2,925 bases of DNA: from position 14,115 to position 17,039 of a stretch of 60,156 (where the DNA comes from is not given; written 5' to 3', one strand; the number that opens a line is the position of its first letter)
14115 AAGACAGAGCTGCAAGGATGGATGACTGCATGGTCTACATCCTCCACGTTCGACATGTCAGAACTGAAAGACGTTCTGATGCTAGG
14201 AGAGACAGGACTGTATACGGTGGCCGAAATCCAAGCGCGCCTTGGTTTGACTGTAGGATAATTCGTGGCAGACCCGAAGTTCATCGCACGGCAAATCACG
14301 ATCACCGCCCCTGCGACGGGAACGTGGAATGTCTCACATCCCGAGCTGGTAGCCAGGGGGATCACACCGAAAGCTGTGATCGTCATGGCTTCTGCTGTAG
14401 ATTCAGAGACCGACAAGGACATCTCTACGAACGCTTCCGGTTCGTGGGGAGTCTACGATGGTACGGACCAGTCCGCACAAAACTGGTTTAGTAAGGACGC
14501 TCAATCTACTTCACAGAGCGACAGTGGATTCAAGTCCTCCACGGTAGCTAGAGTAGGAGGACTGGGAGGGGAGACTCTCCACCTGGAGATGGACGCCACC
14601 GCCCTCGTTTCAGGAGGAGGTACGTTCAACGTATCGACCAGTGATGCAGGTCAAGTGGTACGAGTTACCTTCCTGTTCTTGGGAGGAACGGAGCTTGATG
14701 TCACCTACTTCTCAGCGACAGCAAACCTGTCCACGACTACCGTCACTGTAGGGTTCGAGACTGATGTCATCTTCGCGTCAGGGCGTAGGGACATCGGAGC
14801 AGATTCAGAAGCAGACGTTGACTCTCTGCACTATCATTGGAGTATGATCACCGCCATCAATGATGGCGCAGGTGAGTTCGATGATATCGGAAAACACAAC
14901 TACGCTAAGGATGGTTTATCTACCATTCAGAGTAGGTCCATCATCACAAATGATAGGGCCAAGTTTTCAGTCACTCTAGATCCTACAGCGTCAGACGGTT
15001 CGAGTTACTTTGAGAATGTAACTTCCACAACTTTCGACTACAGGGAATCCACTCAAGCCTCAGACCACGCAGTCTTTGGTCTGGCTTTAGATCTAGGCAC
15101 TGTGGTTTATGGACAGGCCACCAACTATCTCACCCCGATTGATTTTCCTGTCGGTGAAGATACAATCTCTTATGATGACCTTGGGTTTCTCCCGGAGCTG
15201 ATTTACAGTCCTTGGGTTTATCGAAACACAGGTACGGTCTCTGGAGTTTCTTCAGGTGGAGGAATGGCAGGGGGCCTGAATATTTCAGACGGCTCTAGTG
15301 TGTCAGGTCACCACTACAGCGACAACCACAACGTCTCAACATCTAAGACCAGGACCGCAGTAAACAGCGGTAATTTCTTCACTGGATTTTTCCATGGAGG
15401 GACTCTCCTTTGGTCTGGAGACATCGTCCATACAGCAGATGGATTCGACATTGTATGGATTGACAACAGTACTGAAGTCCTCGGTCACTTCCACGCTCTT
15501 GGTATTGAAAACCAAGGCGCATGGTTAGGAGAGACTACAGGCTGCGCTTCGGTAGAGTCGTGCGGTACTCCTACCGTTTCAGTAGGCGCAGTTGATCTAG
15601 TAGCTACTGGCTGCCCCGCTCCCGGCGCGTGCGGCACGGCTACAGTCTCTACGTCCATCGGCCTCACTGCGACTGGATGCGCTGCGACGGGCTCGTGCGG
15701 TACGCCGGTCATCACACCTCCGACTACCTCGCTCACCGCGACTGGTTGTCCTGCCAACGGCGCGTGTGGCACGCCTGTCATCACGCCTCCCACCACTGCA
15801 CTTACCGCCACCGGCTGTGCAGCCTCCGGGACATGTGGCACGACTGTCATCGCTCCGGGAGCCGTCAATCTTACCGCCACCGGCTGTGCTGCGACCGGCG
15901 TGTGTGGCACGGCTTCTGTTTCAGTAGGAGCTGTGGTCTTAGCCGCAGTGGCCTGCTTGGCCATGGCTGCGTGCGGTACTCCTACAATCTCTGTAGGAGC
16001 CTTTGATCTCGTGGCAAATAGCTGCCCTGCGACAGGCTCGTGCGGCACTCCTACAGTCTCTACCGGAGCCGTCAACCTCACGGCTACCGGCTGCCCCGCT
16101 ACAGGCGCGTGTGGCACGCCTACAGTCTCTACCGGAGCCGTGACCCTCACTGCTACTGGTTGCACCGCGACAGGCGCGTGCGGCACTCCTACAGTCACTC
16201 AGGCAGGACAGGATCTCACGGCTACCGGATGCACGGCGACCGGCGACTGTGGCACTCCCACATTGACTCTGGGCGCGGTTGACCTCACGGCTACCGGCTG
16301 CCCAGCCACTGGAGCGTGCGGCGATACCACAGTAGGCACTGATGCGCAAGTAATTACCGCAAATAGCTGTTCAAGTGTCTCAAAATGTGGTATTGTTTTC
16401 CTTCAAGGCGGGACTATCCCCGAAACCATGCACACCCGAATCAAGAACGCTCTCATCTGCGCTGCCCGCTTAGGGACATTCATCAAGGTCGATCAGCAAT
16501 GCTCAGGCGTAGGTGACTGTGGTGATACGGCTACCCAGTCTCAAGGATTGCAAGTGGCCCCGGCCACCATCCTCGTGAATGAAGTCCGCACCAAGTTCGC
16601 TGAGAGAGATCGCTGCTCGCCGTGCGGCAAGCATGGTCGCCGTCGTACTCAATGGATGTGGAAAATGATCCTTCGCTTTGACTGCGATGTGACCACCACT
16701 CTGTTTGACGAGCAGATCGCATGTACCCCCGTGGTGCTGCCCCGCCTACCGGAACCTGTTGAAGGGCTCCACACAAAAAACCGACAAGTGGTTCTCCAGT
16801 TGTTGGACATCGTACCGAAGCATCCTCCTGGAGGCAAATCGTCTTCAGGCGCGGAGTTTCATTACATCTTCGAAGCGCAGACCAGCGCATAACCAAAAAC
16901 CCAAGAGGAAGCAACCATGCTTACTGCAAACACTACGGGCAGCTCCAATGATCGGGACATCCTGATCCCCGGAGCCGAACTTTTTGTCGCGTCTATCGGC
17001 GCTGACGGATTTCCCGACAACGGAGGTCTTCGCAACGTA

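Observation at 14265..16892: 875-aa virion-module protein built around 12 tandem 23-aa double-cysteine repeats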

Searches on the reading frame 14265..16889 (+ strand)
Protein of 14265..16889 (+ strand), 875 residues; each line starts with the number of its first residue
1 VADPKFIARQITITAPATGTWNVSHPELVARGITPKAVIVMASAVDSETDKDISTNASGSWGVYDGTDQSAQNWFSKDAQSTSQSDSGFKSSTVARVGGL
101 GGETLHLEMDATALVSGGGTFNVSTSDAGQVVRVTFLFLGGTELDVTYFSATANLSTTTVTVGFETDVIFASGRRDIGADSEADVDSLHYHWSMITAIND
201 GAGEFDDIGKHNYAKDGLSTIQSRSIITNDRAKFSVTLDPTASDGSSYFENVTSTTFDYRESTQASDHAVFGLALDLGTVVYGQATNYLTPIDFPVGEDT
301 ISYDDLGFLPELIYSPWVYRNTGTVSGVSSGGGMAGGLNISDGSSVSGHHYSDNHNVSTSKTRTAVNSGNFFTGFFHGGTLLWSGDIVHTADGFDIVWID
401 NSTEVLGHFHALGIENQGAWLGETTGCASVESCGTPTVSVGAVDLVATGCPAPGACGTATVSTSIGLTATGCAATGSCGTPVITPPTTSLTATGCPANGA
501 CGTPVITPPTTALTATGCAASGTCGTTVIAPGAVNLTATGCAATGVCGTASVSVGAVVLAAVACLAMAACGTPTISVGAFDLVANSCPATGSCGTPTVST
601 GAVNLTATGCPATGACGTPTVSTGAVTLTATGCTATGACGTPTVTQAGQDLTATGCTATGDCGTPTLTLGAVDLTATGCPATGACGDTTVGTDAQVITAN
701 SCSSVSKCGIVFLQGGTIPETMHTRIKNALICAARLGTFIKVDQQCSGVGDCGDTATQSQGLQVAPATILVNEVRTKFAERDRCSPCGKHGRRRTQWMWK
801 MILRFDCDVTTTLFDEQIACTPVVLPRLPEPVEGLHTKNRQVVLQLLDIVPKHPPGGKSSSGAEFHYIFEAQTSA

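Call 7: search_protein_families(library=pfam, proteins=[window:14265-16889:+], max_evalue=0.01)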
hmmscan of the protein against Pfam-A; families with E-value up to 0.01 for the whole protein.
window:14265-16889:+ (875 aa): 0 families

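Call 8: search_protein_families(library=phrogs, proteins=[window:14265-16889:+], max_evalue=0.01)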
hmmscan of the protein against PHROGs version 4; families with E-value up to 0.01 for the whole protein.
window:14265-16889:+ (875 aa): 0 families

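Call 9: search_dna_similar(query=window:14265-16889:+, collection=phages, mode=protein, max_rows=30, max_evalue=0.001)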
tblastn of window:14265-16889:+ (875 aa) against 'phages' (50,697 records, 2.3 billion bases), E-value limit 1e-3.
No match.

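Call 10: find_homologous_proteins(query=window:14265-16889:+, max_evalue=0.001)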
Query window:14265-16889:+ (875 aa): 2 proteins with E <= 0.001 among 8000 candidates.
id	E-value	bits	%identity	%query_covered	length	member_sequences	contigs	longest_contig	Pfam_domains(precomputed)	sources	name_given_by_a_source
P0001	0.0e+0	1951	100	100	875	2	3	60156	-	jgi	-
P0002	0.0e+0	1245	64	100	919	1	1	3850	-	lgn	-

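Call 12: find_encoding_contigs(protein=P0002, flank=10000)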
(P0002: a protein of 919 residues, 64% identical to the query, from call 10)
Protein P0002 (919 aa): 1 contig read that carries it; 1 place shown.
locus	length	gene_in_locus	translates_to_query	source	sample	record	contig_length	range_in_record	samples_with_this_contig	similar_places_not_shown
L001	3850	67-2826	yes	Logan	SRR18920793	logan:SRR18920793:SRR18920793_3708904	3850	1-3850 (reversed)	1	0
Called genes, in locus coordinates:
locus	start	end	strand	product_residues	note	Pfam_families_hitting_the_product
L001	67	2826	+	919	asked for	-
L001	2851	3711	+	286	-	PF27730:UCP028589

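Call 13: find_encoding_contigs(protein=P0001, flank=10000)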
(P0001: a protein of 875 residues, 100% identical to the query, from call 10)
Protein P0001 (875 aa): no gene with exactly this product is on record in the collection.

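Call 27: find_related_loci(query=A1, collection=viral_contigs, flank=10000)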
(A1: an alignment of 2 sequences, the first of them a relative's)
Query A1 (875 aa) in viral_contigs; peptide patterns used: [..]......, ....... (x = any residue, [..] = any of these).
73 stretches matched a pattern, but none encodes a relative of the query by tblastn (E <= 1e-3).

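Call 30: search_protein_representatives(alignment_id=A1)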
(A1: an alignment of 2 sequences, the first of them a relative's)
Query: 2 sequences, 922 profile positions. Proteins with E-value up to 0.001 (for the whole library): 815; up to 1e-10: 306; up to 1e-30: 43. The best 150 are listed.
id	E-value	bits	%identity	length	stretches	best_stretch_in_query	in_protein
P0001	0.0e+00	1783.9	-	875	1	1-922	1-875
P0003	2.3e-63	231.2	-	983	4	420-693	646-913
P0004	1.9e-62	228.2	-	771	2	556-922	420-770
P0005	2.3e-59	218.0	-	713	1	339-921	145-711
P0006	1.1e-56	209.1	-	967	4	425-718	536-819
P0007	4.1e-53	197.4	-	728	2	591-921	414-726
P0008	5.3e-52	193.7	-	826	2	548-885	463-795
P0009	2.5e-51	191.4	-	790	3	544-921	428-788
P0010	1.3e-49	185.7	-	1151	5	423-701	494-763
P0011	5.8e-48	180.3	-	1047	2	427-922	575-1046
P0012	3.0e-46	174.6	-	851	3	437-731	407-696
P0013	1.3e-45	172.5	-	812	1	442-921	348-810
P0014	2.5e-45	171.6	-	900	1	34-919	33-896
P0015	2.8e-45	171.4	-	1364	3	424-753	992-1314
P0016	4.4e-43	164.2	-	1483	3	425-692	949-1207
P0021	2.0e-38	148.7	-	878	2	438-693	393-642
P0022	2.3e-38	148.5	-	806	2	60-665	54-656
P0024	9.4e-38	146.5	-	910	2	446-761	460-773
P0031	4.3e-34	134.4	-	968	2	445-715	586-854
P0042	4.0e-32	127.9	-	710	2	438-624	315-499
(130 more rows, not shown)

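Call 33: predict_structure(alignment_id=A1)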
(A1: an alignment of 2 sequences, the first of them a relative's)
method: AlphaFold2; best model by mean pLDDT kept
length: 875 residues; sequences in the alignment: 2
mean_pLDDT: 37.2   pTM: 0.32
mean pLDDT of the five models: 37.2, 33.4, 32.3, 29.1, 28.7
residues with pLDDT >= 90: 0; 70-90: 4; 50-70: 146; < 50: 725
segments of 3 or more residues with pLDDT < 50: 1-17, 26-28, 30-132, 134-484, 486-491, 496-510, 519-522, 646-649, 669-875
pLDDT, mean of each block of 10 residues (from residue 1): 33 48 49 46 44 35 39 34 26 34 41 43 46 48 42 41 33 25 28 25 22 24 22 22 23 24 22 21 21 23 24 22 25 24 26 24 28 32 35 32 26 24 28 33 35 38 42 41 46 46 47 50 50 55 56 55 59 61 62 67 62 68 61 61 56 52 53 47 41 38 33 32 35 30 27 29 25 26 33 31 34 34 31 30 31 37 32 28
secondary structure, 60 per line:
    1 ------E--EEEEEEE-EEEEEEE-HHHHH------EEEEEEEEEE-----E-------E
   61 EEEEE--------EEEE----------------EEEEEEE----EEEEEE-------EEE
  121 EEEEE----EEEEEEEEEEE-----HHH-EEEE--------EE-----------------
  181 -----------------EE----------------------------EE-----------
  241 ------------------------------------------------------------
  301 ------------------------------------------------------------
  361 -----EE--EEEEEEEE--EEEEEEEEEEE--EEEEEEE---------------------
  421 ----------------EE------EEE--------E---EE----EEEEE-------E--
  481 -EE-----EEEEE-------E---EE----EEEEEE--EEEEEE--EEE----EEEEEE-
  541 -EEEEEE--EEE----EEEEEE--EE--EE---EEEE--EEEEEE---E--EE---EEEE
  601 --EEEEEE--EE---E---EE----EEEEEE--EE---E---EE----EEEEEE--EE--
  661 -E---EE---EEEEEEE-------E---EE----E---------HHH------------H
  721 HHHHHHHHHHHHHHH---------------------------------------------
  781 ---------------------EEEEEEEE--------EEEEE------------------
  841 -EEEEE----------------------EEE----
elements in order (helices of 4 or more, strands of 3 or more residues): E10-16 E18-24 H26-30 E37-46 E60-65 E74-77 E94-100 E105-110 E118-125 E130-140 E150-153 E370-377 E380-390 E393-399 E445-447 E466-470 E489-493 E511-516 E519-524 E527-529 E534-539 E542-547 E550-552 E557-562 E574-577 E580-585 E597-600 E603-608 E626-631 E649-654 E671-677 H720-735 E802-809 E818-822 E842-846 E869-871

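Call 35: search_protein_families(library=pfam, proteins=[P0014, P0022, P0004, P0010, P0042, P0031, P0024, P0021, P0013, P0003], max_evalue=0.01)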
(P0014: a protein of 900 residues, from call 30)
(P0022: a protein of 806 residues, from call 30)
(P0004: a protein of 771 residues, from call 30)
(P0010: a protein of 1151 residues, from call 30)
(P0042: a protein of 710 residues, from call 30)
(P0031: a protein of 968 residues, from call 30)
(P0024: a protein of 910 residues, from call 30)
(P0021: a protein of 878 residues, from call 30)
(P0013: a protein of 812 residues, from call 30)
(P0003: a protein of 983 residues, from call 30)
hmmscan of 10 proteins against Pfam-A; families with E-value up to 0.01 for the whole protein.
P0014 (900 aa): 0 families

P0022 (806 aa): 0 families

P0004 (771 aa): 0 families

P0010 (1151 aa): 0 families

P0042 (710 aa): 2 families
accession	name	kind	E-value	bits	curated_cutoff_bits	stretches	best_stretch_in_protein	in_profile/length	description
PF20031.4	DUF6437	-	1.8e-07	31.4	27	0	329-353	33-57/76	Family of unknown function (DUF6437)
PF15999.10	DUF4774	-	0.0097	16.1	25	0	483-503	15-36/56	Domain of unknown function (DUF4774)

P0031 (968 aa): 3 families
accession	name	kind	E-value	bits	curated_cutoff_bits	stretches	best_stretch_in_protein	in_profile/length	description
PF05354.17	Phage_attach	-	9.3e-11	42.6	26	1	874-961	12-98/99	Phage Head-Tail Attachment protein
PF13385.13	Laminin_G_3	-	0.00012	22.7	27.6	1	179-333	2-147/151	Concanavalin A-like lectin/glucanases superfamily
PF10102.14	DUF2341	-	0.0094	16.8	23.4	0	52-107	2-51/84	Domain of unknown function (DUF2341)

P0024 (910 aa): 2 families
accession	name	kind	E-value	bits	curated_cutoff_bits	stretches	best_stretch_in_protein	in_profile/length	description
PF05354.17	Phage_attach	-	1.6e-11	45.1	26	1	811-903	5-96/99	Phage Head-Tail Attachment protein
PF13385.13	Laminin_G_3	-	4.2e-08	33.9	27.6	1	226-318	49-150/151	Concanavalin A-like lectin/glucanases superfamily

P0021 (878 aa): 0 families

P0013 (812 aa): 0 families

P0003 (983 aa): 0 families

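Call 48: search_dna_similar(query=P0009, collection=phages, mode=protein, max_rows=40, max_evalue=0.00001)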
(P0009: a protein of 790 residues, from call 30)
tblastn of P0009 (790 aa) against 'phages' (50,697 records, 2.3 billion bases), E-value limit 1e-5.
Records with a match: 58; places in all: 132; records where one place covers at least 80% of the query: 0.
Best place of each record, by identity: <60% 58.
By first word of the organism name: Mycobacterium 54; Virus 1; Microcystis 1; Octadecabacter 1; Pseudanabaena 1.
By host as written in the record: Mycobacterium smegmatis mc2 155 30; Mycobacterium smegmatis mc#155 4; Mycobacterium smegmatis mc2155 2; Mycobacterium sp. 2; Mycobacterium abscessus strain BWH-C 2; Mycobacterium chelonae strain ATCC 35752 1; - 1; Mycobacteroides abscessus subsp. bolletii strain 875 1; and 15 more.
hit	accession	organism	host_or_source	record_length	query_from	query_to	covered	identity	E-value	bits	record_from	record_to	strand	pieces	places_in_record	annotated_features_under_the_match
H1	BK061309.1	Mycobacterium phage McProf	Mycobacterium chelonae strain ATCC 35752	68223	423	651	29%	46.0%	2e-14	161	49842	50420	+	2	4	72: minor tail protein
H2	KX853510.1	Virus Rctr197k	enrichment culture DAMO/AAA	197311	441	658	28%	47.6%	4e-14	162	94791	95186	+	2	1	hypothetical protein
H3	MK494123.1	Mycobacterium phage Blackbeetle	Mycobacterium smegmatis mc#155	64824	448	677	29%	44.6%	2e-10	133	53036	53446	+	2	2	95: minor tail protein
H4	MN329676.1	Mycobacterium phage Poise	Mycobacterium smegmatis mc2 155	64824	448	677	29%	44.6%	2e-10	133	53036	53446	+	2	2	95: minor tail protein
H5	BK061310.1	Mycobacterium phage prophiFVLQ01-1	Mycobacteroides abscessus subsp. ...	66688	414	651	30%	41.6%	3e-13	154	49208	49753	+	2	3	73: minor tail protein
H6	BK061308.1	Mycobacterium phage prophiFSAT01-1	Mycobacteroides abscessus subsp. ...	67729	423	650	29%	42.5%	3e-12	148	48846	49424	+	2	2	70: minor tail protein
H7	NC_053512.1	Mycobacterium phage Kumao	Mycobacterium smegmatis mc2 155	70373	425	642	26%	45.9%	1e-10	137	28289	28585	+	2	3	32: minor tail protein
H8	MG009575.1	Mycobacterium phage Kumao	Mycobacterium smegmatis mc2 155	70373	425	642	26%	45.9%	1e-10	137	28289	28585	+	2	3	32: minor tail protein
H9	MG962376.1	Mycobacterium phage Thumb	Mycobacterium smegmatis mc2 155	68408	425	639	26%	45.6%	4e-10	134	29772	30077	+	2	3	31: minor tail protein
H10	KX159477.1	Mycobacterium phage Gattaca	Mycobacterium smegmatis mc2 155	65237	471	677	26%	44.1%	1e-9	133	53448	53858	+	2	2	hypothetical protein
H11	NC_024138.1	Mycobacterium phage MosMoris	Mycobacterium smegmatis mc2 155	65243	471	677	26%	44.1%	1e-9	133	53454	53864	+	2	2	90: minor tail protein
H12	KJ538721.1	Mycobacterium phage MosMoris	Mycobacterium smegmatis mc2 155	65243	471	677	26%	44.1%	1e-9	133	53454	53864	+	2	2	90: minor tail protein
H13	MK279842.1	Mycobacterium phage Raela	Mycobacterium smegmatis mc2 155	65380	471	677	26%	44.1%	1e-9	132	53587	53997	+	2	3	96: minor tail protein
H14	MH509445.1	Mycobacterium phage Cborch11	Mycobacterium smegmatis mc2 155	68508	425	639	27%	42.2%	5e-10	131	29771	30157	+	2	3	32: minor tail protein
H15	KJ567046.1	Mycobacterium phage Damien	Mycobacterium smegmatis mc2 155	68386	425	639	27%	42.2%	5e-10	131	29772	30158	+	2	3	31: minor tail protein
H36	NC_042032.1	Mycobacterium phage Marvin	Mycobacterium smegmatis mc2 155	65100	471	677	26%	41.5%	2e-7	118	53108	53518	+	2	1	88: minor tail protein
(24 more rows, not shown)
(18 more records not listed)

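Call 58: search_dna_similar(query=P0031, collection=phages, mode=protein, max_rows=25, max_evalue=0.00001)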
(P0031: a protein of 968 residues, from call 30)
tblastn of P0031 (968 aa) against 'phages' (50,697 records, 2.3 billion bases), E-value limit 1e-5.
Records with a match: 65; places in all: 97; records where one place covers at least 80% of the query: 0.
Best place of each record, by identity: <60% 65.
By first word of the organism name: Mycobacterium 59; Desulfofustis 2; Virus 1; Octadecabacter 1; Microcystis 1; Roseobacter 1.
By host as written in the record: Mycobacterium smegmatis mc2 155 34; Mycobacterium smegmatis mc#155 5; - 3; Mycobacterium abscessus strain BWH-C 2; Mycobacterium smegmatis mc2155 2; Mycobacterium sp. 2; Mycobacteroides abscessus subsp. abscessus strain 1009 1; Mycobacteroides abscessus subsp. bolletii strain 875 1; and 15 more.
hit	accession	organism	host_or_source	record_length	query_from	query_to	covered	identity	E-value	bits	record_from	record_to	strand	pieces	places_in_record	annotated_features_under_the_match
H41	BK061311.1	Mycobacterium phage prophiFSIL01-1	Mycobacteroides abscessus subsp. ...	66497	381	925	55%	34.4%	1e-18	248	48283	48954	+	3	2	70: minor tail protein | 69: minor tail protein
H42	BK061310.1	Mycobacterium phage prophiFVLQ01-1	Mycobacteroides abscessus subsp. ...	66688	381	846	48%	39.9%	3e-20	262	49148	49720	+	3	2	73: minor tail protein | 72: minor tail protein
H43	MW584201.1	Mycobacterium phage prophiGD08-3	Mycobacterium abscessus GD08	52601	352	842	49%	33.1%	5e-16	222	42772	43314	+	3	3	66: minor tail protein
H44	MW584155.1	Mycobacterium phage prophiGD11-3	Mycobacterium abscessus GD11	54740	352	842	49%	33.1%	5e-16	222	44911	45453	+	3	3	70: minor tail protein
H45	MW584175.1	Mycobacterium phage prophi62-2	Mycobacterium abscessus GD62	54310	352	842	49%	33.1%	8e-16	220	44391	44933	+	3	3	71: minor tail protein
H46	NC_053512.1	Mycobacterium phage Kumao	Mycobacterium smegmatis mc2 155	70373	366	828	39%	40.9%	4e-9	256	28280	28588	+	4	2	32: minor tail protein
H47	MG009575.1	Mycobacterium phage Kumao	Mycobacterium smegmatis mc2 155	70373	366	828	39%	40.9%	4e-9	256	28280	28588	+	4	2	32: minor tail protein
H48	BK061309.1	Mycobacterium phage McProf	Mycobacterium chelonae strain ATCC 35752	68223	381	720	35%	40.2%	4e-19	198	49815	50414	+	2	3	72: minor tail protein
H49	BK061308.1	Mycobacterium phage prophiFSAT01-1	Mycobacteroides abscessus subsp. ...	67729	381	720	35%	39.6%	4e-18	190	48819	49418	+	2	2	70: minor tail protein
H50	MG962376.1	Mycobacterium phage Thumb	Mycobacterium smegmatis mc2 155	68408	323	793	34%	38.1%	8e-11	198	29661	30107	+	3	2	31: minor tail protein | 30: minor tail protein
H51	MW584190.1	Mycobacterium phage prophiGD03-1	Mycobacterium abscessus GD03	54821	345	718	36%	36.1%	2e-14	167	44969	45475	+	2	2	72: minor tail protein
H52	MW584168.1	Mycobacterium phage prophi58-1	Mycobacterium abscessus GD58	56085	345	718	36%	35.5%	1e-13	159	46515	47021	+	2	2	71: minor tail protein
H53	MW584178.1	Mycobacterium phage prophiGD21-3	Mycobacterium abscessus GD21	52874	381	718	35%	36.3%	2e-22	195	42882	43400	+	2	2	66: minor tail protein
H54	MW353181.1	Mycobacterium phage phiT46-1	Mycobacterium abscessus strain BWH-C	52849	381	829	36%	34.2%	3e-22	175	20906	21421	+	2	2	23: minor tail protein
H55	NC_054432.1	Mycobacterium phage phiT46-1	Mycobacterium abscessus strain BWH-C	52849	381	829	36%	34.2%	3e-22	175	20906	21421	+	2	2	23: minor tail protein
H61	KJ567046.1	Mycobacterium phage Damien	Mycobacterium smegmatis mc2 155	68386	323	747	29%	38.0%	2e-12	139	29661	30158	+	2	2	31: minor tail protein | 30: minor tail protein/D-ala-D-ala carboxypeptidase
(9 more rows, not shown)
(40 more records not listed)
